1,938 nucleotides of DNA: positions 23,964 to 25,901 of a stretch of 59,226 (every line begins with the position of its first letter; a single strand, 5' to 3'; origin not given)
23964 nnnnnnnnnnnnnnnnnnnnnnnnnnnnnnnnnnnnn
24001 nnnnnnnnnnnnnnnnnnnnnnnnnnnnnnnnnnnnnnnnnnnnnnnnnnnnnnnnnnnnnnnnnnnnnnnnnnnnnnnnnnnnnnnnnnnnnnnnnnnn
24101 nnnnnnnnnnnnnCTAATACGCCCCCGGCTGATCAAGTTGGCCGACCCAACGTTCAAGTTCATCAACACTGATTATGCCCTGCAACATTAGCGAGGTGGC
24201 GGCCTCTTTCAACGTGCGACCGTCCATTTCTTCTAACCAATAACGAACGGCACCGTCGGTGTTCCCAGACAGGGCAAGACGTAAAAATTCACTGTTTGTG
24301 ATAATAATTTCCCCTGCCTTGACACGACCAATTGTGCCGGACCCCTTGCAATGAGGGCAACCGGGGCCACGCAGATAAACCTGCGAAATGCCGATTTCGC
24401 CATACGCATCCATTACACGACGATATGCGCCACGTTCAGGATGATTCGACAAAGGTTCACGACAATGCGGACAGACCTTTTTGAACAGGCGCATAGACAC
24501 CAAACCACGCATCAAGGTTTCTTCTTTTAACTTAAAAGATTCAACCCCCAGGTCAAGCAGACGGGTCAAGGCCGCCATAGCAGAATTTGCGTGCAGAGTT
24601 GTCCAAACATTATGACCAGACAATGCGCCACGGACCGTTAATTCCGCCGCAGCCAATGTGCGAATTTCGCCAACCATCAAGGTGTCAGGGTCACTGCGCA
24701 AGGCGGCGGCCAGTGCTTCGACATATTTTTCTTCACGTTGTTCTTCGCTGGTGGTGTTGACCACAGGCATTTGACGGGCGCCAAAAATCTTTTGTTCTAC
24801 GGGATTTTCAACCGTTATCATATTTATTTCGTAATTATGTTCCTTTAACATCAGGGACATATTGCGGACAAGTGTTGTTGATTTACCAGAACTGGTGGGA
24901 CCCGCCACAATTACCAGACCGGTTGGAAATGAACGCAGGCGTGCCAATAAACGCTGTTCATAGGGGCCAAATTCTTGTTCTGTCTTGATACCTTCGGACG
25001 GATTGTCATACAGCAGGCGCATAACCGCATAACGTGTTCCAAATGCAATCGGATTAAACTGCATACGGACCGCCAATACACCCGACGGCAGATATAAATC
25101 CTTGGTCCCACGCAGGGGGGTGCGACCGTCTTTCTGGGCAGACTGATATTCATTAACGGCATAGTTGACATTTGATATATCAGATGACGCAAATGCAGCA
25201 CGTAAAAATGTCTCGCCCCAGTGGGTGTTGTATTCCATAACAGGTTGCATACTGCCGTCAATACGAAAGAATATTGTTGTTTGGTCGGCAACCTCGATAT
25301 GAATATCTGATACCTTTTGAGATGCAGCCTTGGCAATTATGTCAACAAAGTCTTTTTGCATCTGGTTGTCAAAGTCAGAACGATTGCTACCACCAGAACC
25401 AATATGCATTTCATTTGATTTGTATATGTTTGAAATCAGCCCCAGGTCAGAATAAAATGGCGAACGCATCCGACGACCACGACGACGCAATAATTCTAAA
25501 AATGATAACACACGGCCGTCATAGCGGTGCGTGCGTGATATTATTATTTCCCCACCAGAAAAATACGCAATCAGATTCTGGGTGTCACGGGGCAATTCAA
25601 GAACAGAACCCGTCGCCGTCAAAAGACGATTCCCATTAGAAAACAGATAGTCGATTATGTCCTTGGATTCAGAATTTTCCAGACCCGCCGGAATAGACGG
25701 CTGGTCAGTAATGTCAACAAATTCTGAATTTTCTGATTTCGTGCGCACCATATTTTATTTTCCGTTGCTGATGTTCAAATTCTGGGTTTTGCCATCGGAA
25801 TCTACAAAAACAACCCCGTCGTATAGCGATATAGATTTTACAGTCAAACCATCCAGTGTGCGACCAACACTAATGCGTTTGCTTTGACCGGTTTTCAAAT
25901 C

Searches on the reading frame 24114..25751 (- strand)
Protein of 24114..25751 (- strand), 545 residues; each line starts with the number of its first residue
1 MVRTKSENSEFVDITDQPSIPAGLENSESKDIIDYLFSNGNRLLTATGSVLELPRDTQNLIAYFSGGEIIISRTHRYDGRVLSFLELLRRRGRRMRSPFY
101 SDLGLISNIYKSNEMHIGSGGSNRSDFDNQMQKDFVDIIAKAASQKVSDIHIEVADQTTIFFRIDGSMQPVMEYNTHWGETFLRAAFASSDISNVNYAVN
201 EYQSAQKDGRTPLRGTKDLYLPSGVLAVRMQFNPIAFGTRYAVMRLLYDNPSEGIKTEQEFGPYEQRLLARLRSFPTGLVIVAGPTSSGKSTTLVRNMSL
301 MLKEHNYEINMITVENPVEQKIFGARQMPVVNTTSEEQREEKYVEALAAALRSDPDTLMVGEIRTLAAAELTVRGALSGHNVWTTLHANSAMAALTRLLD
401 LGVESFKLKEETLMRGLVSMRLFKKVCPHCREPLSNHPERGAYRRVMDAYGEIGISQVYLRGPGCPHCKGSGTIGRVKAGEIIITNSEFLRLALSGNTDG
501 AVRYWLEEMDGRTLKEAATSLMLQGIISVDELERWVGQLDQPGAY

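Call 6: search_protein_families(library=pfam, proteins=[window:24114-25751:-], max_evalue=0.001)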
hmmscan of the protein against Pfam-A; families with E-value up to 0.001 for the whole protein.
window:24114-25751:- (545 aa): 1 family
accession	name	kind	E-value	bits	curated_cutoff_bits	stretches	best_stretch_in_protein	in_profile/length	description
PF00437.27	T2SSE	-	8.4e-62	209.4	24.9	1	131-534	8-370/370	Type II/IV secretion system protein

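Call 47: search_protein_families(library=ncbifam, proteins=[window:24114-25751:-], max_evalue=0.01)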
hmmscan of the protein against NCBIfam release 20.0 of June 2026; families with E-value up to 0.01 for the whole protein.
window:24114-25751:- (545 aa): 17 families
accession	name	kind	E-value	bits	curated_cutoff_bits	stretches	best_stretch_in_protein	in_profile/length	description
TIGR02533.1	type_II_gspE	equivalog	3.1e-63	214.1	630.25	1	138-534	116-484/486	type II secretion system ATPase GspE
TIGR02538.1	type_IV_pilB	equivalog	4e-55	187.5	675.65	1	128-534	178-560/564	type IV-A pilus assembly ATPase PilB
NF053534.1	T4PilAsmATPsTfpB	equivalog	5.4e-53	180.3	850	1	120-534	189-580/584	type IV pilus assembly ATPase TfpB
NF007755.0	PRK10436.1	equivalog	5.7e-49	167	617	1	131-538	85-461/465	type II secretion system protein GspE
NF041000.1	ATPase_ComGA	equivalog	1.7e-41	142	300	1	137-423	2-265/267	competence type IV pilus ATPase ComGA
TIGR01420.1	pilT_fam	subfamily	2.1e-31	109.4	319.1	1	136-419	3-256/343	PilT/PilU family type 4a pilus ATPase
TIGR02525.1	plasmid_TraJ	equivalog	2.2e-17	63.1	368.3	1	277-401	149-272/372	plasmid transfer ATPase TraJ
TIGR02524.1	dot_icm_DotB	equivalog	6.1e-13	48.7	463.3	1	277-407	134-261/358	Dot/Icm type IV secretion system ATPase DotB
TIGR02788.1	VirB11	equivalog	1.9e-12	46.8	249.95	1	280-415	147-282/308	P-type DNA transfer ATPase VirB11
NF058587.1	archaellum_moto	equivalog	8.9e-12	44.5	550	1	280-398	278-393/527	archaellum flagellar ATPase motor FlaI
TIGR02782.1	TrbB_P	equivalog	2.1e-10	40.4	304.55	1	280-418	139-272/303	P-type conjugative transfer ATPase TrbB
NF010407.0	PRK13833.1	subfamily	3.2e-09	36.6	499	1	280-405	147-266/323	conjugal transfer protein TrbB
NF053672.1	bindosome_BasE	exception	1.8e-08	33.6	1000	1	280-404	273-394/512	bindosome assembly system ATPase subunit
NF010469.0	PRK13894.1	subfamily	9.4e-08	31.8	508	1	280-401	152-267/320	conjugal transfer ATPase TrbB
TIGR03819.1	heli_sec_ATPase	hypoth_equivalog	1.4e-07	31.1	373.15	1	262-404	164-303/340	TadA family conjugal transfer-associated ATPase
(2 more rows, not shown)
